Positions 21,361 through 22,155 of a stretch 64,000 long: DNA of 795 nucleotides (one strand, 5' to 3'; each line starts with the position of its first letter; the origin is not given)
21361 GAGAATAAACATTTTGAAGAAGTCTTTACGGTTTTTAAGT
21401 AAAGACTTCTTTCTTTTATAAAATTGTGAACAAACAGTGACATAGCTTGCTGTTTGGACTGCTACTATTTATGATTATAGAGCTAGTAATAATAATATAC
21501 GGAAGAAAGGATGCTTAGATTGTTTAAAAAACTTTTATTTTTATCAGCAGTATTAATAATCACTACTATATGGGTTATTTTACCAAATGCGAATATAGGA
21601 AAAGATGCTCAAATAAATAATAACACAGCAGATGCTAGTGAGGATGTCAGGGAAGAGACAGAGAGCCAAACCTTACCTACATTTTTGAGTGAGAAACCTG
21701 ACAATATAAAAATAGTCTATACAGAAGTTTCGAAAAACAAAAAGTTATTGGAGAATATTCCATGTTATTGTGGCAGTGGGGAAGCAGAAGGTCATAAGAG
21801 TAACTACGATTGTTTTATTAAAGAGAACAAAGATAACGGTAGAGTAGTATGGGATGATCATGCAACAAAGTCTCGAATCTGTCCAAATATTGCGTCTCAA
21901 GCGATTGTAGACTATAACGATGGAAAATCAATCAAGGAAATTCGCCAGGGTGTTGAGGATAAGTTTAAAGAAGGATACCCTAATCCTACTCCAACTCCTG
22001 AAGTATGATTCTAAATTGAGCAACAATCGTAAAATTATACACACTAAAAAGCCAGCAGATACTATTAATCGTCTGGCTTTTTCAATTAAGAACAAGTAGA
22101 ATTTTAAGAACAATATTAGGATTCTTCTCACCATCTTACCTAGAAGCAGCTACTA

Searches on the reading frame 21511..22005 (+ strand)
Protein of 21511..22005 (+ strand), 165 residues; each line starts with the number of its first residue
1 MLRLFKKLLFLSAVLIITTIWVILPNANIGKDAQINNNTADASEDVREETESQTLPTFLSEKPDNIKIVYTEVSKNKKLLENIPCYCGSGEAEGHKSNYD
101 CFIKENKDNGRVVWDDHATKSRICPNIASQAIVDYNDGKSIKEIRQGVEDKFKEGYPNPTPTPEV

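Call 9: search_protein_families(library=pfam, proteins=[window:21511-22005:+], max_evalue=0.01)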
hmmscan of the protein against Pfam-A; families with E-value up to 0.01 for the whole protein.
window:21511-22005:+ (165 aa): 1 family
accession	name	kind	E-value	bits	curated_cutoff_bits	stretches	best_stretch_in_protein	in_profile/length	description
PF13798.11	PCYCGC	-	6.2e-49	166.2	25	1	36-163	20-151/153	Protein of unknown function with PCYCGC motif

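Call 18: search_protein_families(library=ncbifam, proteins=[window:21511-22005:+], max_evalue=0.001)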
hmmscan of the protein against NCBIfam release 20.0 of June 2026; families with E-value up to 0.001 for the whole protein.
window:21511-22005:+ (165 aa): 1 family
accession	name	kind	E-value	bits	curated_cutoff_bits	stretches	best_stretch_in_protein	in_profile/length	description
NF041379.1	OS_HP4_CYCXC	equivalog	4.4e-14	52.3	90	1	66-152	14-89/90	CYCXC family (seleno)protein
